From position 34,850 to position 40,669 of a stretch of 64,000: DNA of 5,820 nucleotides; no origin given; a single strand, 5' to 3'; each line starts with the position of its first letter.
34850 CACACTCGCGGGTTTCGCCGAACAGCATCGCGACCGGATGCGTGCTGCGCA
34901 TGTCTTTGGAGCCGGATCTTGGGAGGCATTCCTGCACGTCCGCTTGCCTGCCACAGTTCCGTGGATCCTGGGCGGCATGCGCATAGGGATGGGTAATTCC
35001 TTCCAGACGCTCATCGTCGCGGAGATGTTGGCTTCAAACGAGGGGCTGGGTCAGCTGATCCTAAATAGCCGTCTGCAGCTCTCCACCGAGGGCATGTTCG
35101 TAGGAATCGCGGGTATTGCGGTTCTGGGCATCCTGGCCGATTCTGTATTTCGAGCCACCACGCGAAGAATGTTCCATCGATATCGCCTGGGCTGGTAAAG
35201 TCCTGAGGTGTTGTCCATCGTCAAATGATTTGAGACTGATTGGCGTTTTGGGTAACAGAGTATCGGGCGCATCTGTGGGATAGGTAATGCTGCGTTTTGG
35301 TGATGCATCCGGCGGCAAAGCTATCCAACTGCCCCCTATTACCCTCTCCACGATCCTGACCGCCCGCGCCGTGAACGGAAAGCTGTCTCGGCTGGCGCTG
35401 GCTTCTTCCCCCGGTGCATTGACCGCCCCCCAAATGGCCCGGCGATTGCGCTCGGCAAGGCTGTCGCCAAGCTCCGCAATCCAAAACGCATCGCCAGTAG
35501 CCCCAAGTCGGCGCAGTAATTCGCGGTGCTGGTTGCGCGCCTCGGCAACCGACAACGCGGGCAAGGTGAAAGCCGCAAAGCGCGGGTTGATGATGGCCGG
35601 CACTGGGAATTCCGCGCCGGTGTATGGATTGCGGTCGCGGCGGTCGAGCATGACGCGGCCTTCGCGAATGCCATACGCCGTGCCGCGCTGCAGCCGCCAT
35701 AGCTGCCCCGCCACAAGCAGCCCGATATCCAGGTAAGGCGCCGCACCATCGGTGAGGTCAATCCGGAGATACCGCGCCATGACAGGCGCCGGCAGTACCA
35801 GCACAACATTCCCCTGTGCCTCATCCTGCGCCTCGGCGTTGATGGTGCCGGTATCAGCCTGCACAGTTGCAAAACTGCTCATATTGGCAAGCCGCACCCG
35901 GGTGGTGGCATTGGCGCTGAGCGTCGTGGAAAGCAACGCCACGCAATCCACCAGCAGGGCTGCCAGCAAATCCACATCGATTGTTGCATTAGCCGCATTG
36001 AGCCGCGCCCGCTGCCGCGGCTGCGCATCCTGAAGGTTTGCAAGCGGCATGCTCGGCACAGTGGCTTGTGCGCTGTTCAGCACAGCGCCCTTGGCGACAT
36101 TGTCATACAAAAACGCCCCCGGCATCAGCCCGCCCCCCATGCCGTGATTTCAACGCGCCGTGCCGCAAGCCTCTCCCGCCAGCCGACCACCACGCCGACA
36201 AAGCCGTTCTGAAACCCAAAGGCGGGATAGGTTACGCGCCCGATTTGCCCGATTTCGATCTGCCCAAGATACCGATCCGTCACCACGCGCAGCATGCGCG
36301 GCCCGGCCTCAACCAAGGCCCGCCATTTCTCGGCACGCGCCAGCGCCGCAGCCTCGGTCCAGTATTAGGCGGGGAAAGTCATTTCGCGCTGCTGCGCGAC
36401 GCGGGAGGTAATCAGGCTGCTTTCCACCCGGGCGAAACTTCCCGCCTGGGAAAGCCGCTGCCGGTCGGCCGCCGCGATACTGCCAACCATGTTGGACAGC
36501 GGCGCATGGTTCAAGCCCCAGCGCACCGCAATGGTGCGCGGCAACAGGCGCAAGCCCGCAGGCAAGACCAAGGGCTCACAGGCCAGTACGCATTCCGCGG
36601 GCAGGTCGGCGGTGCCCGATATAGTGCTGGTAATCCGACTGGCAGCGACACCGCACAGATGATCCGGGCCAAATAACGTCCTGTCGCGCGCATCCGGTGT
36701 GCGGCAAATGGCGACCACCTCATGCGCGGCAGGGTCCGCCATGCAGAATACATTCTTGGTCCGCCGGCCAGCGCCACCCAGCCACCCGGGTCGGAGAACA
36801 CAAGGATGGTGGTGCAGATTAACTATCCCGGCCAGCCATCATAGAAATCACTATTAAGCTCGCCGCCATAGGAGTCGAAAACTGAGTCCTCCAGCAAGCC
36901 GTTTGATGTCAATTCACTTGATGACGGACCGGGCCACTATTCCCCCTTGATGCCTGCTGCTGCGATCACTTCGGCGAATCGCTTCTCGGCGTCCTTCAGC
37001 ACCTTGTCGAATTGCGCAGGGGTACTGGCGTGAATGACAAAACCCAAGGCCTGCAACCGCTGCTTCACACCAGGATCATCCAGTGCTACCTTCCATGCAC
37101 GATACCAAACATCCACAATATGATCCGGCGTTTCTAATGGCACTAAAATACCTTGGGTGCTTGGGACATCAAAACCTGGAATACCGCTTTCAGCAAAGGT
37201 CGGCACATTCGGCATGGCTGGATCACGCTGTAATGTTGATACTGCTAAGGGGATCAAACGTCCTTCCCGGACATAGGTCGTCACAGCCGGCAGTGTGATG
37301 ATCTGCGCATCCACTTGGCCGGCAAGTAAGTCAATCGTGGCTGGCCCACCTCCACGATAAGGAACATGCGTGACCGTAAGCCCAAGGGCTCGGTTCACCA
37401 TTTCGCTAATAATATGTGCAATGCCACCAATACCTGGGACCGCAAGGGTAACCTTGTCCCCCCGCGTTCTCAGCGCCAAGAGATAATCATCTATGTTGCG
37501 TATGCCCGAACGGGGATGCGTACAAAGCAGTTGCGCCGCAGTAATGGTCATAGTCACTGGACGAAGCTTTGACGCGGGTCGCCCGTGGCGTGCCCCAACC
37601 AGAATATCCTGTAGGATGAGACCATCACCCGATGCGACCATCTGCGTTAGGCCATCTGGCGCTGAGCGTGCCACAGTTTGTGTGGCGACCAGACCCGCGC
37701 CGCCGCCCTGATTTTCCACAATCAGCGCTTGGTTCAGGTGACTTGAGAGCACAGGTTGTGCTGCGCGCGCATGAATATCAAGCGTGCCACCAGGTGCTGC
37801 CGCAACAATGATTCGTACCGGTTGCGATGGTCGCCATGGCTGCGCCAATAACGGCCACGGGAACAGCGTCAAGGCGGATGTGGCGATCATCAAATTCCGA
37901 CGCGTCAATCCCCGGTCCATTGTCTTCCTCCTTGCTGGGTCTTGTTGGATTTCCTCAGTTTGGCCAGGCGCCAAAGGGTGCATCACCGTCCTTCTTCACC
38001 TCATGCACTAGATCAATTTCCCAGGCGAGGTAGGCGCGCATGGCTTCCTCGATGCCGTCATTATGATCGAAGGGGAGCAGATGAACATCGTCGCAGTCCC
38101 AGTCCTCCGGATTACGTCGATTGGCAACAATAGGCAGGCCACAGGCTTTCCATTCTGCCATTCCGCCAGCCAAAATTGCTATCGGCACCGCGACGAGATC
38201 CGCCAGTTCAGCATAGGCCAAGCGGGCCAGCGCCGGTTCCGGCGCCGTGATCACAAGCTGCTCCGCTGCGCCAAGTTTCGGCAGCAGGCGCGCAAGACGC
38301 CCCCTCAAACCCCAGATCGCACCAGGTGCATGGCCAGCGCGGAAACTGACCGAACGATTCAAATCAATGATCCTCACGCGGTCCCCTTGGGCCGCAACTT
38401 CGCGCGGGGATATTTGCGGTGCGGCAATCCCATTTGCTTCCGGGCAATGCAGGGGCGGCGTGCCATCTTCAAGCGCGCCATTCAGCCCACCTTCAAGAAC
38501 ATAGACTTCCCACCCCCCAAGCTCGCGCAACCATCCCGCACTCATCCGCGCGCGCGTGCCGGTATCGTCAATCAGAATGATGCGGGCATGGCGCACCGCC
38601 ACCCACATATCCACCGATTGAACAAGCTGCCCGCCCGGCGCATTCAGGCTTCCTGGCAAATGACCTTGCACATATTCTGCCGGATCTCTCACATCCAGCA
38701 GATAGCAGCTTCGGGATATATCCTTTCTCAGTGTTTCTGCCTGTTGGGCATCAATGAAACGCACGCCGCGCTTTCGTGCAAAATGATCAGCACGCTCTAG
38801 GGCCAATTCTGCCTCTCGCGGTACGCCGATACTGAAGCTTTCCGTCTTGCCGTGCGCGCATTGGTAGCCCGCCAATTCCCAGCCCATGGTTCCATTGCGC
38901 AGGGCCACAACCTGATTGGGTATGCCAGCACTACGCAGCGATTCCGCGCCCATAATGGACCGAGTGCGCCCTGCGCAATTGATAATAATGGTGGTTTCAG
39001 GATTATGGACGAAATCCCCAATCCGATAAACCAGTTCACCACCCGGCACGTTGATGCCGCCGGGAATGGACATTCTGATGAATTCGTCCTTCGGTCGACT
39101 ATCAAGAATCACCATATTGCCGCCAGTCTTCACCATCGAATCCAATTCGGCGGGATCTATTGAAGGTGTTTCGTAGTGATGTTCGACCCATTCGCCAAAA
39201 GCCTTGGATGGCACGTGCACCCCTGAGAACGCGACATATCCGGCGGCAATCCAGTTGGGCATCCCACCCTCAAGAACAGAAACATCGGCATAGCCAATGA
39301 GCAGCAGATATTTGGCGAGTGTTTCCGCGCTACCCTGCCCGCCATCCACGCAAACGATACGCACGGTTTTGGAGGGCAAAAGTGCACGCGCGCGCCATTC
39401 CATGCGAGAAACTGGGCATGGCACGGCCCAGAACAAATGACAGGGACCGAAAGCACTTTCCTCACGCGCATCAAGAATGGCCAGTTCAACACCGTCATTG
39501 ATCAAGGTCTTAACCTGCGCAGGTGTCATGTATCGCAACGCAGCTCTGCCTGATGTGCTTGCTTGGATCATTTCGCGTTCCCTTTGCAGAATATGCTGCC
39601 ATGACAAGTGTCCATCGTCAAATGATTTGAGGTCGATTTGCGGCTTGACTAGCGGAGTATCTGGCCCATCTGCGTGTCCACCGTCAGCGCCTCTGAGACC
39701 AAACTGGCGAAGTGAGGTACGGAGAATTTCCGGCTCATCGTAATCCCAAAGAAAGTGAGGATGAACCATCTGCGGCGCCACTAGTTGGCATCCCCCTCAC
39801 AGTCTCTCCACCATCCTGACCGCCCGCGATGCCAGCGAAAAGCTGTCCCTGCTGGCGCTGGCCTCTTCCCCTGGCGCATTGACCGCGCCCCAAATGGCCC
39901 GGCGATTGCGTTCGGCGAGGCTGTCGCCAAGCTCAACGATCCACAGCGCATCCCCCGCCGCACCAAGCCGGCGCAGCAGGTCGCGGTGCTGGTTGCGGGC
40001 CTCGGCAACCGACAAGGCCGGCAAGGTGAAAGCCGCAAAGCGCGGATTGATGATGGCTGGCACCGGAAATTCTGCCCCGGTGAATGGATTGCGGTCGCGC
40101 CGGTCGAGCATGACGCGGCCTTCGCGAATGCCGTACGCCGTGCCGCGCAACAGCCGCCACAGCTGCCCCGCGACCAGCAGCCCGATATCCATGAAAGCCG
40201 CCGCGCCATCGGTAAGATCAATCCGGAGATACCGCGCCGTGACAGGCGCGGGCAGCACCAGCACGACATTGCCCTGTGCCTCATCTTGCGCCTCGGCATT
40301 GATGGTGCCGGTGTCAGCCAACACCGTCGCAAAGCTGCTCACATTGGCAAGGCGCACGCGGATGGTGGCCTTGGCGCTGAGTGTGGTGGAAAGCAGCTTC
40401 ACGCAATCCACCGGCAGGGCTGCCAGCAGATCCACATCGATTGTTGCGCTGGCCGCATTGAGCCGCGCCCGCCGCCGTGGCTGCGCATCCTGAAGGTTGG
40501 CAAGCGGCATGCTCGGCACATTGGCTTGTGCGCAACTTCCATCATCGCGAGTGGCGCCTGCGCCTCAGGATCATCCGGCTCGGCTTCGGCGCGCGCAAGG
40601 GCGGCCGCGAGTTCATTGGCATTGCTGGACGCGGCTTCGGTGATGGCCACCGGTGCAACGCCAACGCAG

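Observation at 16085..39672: Conserved palindromic motif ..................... marks cassette and island edges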

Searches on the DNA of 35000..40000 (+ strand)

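Call 9: search_dna_similar(query=window:35000-40000:+, collection=plasmids, mode=near, max_rows=25)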
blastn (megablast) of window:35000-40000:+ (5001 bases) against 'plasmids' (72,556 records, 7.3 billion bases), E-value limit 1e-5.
No match.
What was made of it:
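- Tried and rejected: Near-identity search of 35000-40000 against plasmids: no match (call 9).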

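Call 55: search_dna_similar(query=window:35212-35337:+, collection=plasmids, mode=distant, max_rows=25, max_evalue=0.001)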
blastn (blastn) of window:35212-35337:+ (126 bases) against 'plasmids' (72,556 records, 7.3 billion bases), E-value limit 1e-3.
Records with a match: 9; places in all: 9; records where one place covers at least 80% of the query: 0.
Best place of each record, by identity: 80-90% 7; 60-80% 2.
By first word of the organism name: Bradyrhizobium 7; Xanthobacter 1; Methylorubrum 1.
By predicted mobility (MOB-suite, as given by PLSDB): conjugative 7; non-mobilizable 2.
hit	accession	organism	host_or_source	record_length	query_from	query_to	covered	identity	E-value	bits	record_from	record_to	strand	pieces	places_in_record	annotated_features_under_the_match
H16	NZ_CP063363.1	Xanthobacter dioxanivorans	pure culture,active sludge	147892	1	95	75%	72.9%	6e-4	50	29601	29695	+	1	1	IS3 family transposase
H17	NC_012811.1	Methylorubrum extorquens AM1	-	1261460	1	82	65%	75.9%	5e-5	54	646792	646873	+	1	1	none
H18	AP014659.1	Bradyrhizobium diazoefficiens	-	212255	1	62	49%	81.0%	5e-5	54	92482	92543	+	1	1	uncharacterized protein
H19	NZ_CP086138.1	Bradyrhizobium barranii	Glycine max cv. AC Orford,Cell ...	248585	1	62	49%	81.0%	5e-5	54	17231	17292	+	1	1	hypothetical protein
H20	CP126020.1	Bradyrhizobium japonicum USDA 123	Glycine max,soybean,root nodule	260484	1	62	49%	81.0%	5e-5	54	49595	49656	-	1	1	hypothetical protein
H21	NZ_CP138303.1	Bradyrhizobium japonicum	Glycine max,cell culture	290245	1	61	48%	80.6%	2e-4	52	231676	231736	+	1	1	hypothetical protein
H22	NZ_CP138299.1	Bradyrhizobium japonicum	Glycine max,cell culture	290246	1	61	48%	80.6%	2e-4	52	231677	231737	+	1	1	hypothetical protein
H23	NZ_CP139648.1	Bradyrhizobium japonicum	Glycine max,cell culture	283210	1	61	48%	80.6%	2e-4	52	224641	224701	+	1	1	hypothetical protein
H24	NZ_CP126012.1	Bradyrhizobium japonicum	Glycine max,soybean,root nodule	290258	1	61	48%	80.6%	2e-4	52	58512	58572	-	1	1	hypothetical protein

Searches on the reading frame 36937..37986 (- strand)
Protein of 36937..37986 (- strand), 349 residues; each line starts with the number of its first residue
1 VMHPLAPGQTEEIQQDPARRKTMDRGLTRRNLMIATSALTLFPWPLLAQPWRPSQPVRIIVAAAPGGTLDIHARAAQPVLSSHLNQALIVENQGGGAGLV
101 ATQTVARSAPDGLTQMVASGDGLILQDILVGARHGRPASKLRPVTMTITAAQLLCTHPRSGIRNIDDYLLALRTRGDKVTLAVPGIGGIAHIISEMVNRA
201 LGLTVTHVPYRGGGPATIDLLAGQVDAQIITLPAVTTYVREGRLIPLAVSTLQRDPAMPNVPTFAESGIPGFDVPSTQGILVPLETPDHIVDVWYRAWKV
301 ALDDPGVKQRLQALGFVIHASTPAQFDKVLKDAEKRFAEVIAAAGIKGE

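Call 12: search_protein_families(library=pfam, proteins=[window:36937-37986:-], max_evalue=0.01)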
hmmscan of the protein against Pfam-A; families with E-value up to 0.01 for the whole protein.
window:36937-37986:- (349 aa): 1 family
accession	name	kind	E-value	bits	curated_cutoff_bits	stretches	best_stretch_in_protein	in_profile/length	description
PF03401.19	TctC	-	1.9e-51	175.7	27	1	73-345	2-273/274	Tripartite tricarboxylate transporter family receptor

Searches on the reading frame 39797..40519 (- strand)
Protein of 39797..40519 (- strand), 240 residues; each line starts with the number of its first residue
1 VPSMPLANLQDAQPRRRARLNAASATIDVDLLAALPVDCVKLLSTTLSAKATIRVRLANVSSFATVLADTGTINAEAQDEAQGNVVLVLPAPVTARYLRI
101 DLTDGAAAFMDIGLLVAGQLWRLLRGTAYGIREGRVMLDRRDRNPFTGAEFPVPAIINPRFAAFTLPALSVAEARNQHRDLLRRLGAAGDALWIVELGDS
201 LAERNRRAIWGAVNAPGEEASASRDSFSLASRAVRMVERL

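Call 12: search_protein_families(library=pfam, proteins=[window:39797-40519:-], max_evalue=0.01)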
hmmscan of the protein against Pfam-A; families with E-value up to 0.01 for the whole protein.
window:39797-40519:- (240 aa): 1 family
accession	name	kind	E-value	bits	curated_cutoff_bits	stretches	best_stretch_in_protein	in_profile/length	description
PF00754.31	F5_F8_type_C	-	0.00082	19.9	28.2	1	23-104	33-114/127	F5/8 type C domain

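Call 31: find_homologous_proteins(query=window:39797-40519:-, max_evalue=0.001)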
Query window:39797-40519:- (240 aa): 258 proteins with E <= 0.001 among 8000 candidates; the best 120 are listed.
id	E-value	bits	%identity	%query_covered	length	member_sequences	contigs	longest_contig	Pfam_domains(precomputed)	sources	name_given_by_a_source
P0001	1.8e-136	471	94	99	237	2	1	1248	-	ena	-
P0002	3.1e-136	470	93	100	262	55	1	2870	-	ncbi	-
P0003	2.6e-135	467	92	100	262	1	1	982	-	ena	-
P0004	4.8e-135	466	93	100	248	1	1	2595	-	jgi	jgi:hypothetical protein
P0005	1.4e-134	465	90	100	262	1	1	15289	-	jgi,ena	jgi:hypothetical protein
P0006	1.4e-134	465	92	99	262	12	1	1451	-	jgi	jgi:hypothetical protein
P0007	1.5e-134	464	92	100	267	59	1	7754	-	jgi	jgi:hypothetical protein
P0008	1.2e-133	462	90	100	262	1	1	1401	-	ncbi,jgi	jgi:hypothetical protein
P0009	1.9e-133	461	91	100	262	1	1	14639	-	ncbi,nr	ncbi:MAG: hypothetical protein INF84_04595 [Roseomonas sp.]|nr:hypothetical protein [Roseomonas sp.]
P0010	4.5e-133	460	91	100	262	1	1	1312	-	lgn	-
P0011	4.0e-131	453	90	100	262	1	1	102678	-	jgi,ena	jgi:hypothetical protein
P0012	1.1e-130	452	88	100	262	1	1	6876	-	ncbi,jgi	jgi:hypothetical protein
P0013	3.4e-129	447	89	99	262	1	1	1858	-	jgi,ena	-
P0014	2.0e-128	444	88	100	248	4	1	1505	-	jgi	jgi:hypothetical protein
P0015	9.2e-119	413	82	99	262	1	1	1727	-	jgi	jgi:hypothetical protein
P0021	1.8e-113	396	76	99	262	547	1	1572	-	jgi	jgi:hypothetical protein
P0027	2.2e-112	392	77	99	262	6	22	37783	-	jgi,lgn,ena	jgi:hypothetical protein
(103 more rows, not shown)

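Call 32: find_encoding_contigs(protein=P0027, flank=4000, max_places=10)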
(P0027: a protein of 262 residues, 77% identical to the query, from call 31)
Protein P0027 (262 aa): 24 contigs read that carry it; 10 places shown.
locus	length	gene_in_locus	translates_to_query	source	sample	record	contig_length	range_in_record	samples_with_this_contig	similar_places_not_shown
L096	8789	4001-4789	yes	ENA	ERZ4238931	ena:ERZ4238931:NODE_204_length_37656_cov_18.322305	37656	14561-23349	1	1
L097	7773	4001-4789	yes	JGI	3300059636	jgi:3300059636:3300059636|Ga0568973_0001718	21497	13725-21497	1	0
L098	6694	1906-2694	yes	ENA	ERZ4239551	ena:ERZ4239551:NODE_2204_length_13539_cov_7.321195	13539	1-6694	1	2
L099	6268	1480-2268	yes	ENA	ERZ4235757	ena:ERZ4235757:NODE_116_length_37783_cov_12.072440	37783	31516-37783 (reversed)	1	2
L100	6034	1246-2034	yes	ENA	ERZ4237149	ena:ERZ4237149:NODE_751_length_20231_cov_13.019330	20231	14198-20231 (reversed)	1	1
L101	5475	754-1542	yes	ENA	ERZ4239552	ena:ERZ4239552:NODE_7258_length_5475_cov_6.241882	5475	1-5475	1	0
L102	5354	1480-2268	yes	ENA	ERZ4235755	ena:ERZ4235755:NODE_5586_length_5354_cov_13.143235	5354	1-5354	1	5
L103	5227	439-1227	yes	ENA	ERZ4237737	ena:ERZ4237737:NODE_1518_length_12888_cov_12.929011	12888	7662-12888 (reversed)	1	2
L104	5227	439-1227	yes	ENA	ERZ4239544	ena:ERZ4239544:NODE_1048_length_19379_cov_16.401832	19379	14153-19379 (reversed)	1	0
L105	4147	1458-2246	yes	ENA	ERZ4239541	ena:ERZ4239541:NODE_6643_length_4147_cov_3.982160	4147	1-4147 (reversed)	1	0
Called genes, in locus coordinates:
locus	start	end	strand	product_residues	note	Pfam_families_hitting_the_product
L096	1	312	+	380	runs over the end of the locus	PF07484:Collar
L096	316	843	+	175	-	-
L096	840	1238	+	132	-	-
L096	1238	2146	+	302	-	PF13385:Laminin_G_3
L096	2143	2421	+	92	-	-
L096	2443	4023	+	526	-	-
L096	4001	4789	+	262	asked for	-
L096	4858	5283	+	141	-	-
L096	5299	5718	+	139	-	-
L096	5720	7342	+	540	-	-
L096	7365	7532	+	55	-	-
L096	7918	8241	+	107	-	-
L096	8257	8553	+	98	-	PF23148:Gp77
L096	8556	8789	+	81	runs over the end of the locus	-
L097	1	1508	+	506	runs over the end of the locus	-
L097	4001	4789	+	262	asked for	-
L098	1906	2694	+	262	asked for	-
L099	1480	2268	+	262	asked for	-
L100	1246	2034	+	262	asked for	-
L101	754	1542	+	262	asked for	-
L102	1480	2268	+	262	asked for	-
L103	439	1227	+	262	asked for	-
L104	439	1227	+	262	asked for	-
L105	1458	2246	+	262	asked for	-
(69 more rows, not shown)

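Call 33: find_encoding_contigs(protein=P0007, flank=4000, max_places=10)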
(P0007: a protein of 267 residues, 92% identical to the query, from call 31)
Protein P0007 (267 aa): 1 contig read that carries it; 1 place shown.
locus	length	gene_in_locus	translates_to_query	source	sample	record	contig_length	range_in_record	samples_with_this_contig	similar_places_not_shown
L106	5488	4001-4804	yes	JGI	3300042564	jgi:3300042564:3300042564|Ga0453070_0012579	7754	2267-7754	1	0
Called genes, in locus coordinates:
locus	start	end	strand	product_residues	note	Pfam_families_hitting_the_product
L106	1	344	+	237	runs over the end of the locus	-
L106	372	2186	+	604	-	PF00581:Rhodanese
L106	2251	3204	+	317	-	PF03401:TctC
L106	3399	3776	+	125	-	-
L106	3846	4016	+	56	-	-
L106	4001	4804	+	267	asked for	-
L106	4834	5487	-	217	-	?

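Call 34: find_encoding_contigs(protein=P0011, flank=6000, max_places=6)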
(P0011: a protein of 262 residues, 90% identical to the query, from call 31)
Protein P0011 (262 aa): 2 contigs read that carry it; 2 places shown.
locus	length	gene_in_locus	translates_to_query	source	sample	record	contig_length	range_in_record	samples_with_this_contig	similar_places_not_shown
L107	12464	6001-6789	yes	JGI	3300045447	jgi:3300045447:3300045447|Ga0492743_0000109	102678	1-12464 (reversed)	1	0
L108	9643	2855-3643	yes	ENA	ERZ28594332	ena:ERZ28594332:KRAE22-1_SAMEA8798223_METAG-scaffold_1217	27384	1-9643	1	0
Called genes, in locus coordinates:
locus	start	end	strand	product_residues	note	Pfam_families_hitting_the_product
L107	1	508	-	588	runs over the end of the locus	PF13289:SIR2_2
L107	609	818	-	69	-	-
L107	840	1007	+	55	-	-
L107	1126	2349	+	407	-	PF01381:HTH_3, PF13560:HTH_31, PF06114:Peptidase_M78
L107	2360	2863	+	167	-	PF11848:DUF3368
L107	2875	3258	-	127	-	-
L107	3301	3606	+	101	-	-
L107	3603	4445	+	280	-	PF13385:Laminin_G_3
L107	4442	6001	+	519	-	-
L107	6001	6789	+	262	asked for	-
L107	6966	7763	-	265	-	PF00528:BPD_transp_1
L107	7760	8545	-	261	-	PF00528:BPD_transp_1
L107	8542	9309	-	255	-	PF00005:ABC_tran, PF13555:AAA_29 (faint), PF13304:AAA_21 (faint)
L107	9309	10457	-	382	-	PF12974:Phosphonate-bd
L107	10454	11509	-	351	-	PF00005:ABC_tran, PF13304:AAA_21 (weak), PF08402:TOBE_2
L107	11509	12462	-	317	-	?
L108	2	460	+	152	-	?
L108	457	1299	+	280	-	PF13385:Laminin_G_3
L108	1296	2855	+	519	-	-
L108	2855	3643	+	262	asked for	-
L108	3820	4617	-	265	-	PF00528:BPD_transp_1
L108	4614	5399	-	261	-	PF00528:BPD_transp_1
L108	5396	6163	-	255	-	PF00005:ABC_tran, PF13555:AAA_29 (faint), PF13304:AAA_21 (faint)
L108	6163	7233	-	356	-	PF12974:Phosphonate-bd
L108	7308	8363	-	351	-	PF00005:ABC_tran, PF13304:AAA_21 (weak), PF08402:TOBE_2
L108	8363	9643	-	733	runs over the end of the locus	PF00528:BPD_transp_1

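Call 49: find_encoding_contigs(protein=P0021, flank=3000, max_places=10)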
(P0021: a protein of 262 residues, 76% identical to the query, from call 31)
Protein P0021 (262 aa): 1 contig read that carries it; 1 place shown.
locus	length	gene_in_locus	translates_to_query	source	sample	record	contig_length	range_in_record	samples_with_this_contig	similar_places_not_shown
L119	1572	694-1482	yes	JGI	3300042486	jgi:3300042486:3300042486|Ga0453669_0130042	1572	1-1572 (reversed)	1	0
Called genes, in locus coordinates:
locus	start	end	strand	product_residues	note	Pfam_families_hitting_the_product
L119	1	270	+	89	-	?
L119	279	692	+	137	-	-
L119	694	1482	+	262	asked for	-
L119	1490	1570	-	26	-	?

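Call 50: find_encoding_contigs(protein=P0002, flank=3000, max_places=10)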
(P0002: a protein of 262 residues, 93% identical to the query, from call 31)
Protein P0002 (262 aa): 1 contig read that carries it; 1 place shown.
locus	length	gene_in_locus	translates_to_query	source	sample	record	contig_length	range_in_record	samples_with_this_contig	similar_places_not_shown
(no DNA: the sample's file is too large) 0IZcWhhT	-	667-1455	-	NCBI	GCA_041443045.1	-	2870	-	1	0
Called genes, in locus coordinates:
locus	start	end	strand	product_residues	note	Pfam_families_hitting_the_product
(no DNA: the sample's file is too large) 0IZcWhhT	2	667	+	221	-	?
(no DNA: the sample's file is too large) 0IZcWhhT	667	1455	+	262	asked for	-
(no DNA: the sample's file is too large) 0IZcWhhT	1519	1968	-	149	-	-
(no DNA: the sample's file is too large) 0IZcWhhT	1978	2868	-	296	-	?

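Call 63: search_protein_families(library=phrogs, proteins=[window:39797-40519:-], max_evalue=0.01)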
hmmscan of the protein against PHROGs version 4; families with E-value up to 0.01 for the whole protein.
window:39797-40519:- (240 aa): 1 family
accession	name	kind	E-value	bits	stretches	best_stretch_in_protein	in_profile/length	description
phrog_8610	-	unknown function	3.4e-26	93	1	3-228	28-262/270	-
